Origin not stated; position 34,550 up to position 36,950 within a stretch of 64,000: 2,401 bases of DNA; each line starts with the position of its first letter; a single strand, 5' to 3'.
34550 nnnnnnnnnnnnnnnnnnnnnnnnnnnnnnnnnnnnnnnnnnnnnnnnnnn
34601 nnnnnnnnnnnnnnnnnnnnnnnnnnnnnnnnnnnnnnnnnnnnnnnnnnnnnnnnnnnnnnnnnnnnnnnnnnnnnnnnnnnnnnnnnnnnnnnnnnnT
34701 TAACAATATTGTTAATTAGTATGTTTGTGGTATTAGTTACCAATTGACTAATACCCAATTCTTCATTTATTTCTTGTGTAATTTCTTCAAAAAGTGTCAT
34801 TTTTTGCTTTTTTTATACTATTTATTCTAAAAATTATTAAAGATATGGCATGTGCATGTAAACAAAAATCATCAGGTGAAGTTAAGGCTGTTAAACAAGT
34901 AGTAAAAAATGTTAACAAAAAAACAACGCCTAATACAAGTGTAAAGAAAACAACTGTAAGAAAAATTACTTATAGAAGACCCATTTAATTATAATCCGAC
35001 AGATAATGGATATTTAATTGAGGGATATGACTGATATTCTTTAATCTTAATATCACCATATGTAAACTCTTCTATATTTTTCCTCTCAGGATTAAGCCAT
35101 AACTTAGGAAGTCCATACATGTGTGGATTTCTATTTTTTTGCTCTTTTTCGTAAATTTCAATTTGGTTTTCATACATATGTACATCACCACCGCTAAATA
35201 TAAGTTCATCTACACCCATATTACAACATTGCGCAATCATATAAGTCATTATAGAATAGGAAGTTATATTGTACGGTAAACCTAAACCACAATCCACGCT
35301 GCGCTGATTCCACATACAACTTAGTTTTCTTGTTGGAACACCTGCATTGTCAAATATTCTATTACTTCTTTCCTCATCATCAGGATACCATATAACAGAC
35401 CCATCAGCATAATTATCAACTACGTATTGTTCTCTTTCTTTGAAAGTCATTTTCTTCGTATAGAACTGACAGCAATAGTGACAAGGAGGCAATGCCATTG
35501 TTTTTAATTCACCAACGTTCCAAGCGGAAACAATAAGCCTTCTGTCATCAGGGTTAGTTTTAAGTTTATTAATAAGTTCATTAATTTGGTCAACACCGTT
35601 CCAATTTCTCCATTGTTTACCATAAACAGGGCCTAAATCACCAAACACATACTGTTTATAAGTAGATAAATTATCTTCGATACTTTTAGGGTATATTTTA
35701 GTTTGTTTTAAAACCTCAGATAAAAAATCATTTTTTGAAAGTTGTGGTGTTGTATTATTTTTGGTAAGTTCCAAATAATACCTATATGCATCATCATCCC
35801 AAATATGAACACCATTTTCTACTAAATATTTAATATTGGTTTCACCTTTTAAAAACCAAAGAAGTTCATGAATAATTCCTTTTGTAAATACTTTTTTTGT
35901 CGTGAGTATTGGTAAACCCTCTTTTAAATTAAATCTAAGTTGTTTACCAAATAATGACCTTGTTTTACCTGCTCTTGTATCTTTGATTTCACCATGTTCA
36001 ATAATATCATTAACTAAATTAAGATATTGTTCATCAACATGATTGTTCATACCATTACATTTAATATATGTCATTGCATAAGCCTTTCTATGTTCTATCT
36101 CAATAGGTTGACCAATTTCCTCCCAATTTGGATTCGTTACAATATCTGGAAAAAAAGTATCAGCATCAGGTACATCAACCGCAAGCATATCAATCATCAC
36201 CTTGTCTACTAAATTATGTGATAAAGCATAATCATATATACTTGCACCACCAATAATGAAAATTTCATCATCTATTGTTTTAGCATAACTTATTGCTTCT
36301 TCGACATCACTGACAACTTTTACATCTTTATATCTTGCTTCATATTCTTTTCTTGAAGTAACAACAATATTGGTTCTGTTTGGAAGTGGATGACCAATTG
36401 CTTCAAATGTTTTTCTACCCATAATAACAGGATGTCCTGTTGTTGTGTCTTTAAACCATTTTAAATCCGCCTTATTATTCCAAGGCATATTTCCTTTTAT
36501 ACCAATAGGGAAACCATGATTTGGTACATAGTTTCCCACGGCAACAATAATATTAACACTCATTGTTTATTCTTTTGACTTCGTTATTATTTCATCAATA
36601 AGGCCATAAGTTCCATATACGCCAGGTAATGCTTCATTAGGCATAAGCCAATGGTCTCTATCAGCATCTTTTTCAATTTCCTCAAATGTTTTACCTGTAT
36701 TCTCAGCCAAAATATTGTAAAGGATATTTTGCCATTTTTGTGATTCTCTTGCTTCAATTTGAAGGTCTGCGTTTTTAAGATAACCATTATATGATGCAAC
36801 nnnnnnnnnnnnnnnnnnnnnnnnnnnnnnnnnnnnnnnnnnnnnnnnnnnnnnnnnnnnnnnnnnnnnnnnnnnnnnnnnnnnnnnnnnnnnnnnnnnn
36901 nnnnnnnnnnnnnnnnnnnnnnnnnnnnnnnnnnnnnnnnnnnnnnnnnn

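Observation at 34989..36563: Fused DHFR-thymidylate synthase in a phage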

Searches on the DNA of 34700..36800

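Call 81: search_rna_families(source=window, start=34700, end=36800, threshold=evalue, max_evalue=1)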
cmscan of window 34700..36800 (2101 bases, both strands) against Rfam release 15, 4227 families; matches with E-value up to 1: 0.
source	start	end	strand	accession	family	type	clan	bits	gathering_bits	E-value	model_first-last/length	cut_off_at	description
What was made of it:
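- Checked: No Rfam family, including group I/II introns, matches 34700-36800 at E<=1 (call 81).
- Tried and rejected: The Rfam scan for an intron found nothing (call 81).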
